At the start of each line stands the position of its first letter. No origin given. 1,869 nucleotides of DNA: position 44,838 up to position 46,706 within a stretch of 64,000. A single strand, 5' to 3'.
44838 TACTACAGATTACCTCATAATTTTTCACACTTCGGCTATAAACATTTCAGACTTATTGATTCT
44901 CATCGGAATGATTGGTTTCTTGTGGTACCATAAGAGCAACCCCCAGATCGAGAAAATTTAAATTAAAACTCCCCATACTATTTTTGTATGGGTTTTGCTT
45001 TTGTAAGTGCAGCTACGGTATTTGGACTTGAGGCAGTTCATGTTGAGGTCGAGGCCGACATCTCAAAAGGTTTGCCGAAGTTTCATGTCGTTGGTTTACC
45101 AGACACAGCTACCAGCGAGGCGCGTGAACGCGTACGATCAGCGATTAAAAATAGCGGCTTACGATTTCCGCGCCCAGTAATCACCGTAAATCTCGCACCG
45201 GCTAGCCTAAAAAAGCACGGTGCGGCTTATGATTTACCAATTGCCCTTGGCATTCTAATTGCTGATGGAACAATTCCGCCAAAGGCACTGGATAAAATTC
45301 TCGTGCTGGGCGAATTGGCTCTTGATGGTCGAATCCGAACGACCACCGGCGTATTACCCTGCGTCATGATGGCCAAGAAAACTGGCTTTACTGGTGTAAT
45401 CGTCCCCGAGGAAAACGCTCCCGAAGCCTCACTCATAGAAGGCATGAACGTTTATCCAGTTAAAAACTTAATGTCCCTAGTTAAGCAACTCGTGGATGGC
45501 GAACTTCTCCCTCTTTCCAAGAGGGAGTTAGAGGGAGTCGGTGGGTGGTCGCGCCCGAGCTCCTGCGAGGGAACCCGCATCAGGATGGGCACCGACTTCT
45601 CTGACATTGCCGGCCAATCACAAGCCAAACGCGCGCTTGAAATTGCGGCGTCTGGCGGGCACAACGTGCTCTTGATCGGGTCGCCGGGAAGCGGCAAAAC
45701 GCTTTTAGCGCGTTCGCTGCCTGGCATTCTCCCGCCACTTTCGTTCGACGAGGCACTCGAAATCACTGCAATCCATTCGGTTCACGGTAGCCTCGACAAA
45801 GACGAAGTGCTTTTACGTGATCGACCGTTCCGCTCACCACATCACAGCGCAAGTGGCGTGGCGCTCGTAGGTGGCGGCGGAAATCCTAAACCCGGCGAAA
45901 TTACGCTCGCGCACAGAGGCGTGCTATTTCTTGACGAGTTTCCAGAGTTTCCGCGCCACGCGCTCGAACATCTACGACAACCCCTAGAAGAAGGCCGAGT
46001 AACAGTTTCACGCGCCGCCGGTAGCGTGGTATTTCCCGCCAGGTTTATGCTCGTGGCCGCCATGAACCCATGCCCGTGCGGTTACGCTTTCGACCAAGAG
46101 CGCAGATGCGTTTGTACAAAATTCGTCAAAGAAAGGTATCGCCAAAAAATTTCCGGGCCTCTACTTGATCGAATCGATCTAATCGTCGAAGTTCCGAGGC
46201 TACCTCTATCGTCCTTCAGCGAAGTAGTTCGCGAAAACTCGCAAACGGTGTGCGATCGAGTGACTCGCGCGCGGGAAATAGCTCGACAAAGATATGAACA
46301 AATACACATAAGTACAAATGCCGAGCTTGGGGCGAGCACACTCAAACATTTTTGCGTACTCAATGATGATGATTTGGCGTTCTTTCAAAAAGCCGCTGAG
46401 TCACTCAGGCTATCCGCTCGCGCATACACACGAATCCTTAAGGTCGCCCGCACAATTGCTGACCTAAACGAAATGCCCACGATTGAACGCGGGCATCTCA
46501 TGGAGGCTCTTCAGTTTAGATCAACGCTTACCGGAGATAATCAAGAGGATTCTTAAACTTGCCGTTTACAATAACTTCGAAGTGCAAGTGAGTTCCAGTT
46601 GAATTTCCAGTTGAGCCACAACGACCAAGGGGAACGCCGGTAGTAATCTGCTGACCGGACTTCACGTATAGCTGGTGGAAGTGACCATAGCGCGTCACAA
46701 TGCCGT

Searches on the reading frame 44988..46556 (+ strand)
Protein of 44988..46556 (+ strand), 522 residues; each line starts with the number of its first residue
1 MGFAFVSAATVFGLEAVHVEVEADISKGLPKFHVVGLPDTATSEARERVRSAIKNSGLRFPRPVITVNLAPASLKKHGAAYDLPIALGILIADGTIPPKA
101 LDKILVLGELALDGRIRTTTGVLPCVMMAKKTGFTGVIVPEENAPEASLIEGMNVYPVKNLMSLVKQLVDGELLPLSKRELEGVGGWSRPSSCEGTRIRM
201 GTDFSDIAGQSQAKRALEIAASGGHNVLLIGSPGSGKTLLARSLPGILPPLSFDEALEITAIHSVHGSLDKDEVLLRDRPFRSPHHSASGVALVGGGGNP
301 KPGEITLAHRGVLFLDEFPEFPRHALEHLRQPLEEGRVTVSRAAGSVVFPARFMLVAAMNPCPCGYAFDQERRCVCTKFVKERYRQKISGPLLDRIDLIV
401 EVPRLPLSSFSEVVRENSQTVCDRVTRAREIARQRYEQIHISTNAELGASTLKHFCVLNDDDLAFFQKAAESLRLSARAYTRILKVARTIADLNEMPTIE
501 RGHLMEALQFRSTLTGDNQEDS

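Call 65: search_protein_families(library=pfam, proteins=[window:44988-46556:+], max_evalue=0.001)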
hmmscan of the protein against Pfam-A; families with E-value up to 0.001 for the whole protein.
window:44988-46556:+ (522 aa): 8 families
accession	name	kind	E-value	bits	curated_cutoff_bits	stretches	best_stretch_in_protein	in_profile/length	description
PF01078.27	Mg_chelatase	-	1.2e-93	312.7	20.3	1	203-406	1-203/207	Magnesium chelatase, subunit ChlI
PF13541.12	ChlI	-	1.4e-45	154.5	27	1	21-143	1-121/121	Subunit ChlI of Mg-chelatase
PF13335.12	Mg_chelatase_C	-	4.6e-29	101.3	26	1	416-511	2-94/94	Magnesium chelatase, subunit ChlI C-terminal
PF00493.29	MCM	-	1.1e-09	38.2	23.3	1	302-400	114-202/224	MCM P-loop domain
PF07728.20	AAA_5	-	1.7e-09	38.3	22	1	226-363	1-125/139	AAA domain (dynein-related subfamily)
PF00158.32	Sigma54_activat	-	1.3e-06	28.6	20.2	0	299-360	83-142/168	Sigma-54 interaction domain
PF05362.19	Lon_C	-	0.00022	21.3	21.1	1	102-167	131-201/205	Lon protease (S16) C-terminal proteolytic domain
PF13191.12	AAA_16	-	0.00048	21.1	32.6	0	214-245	13-45/167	AAA ATPase domain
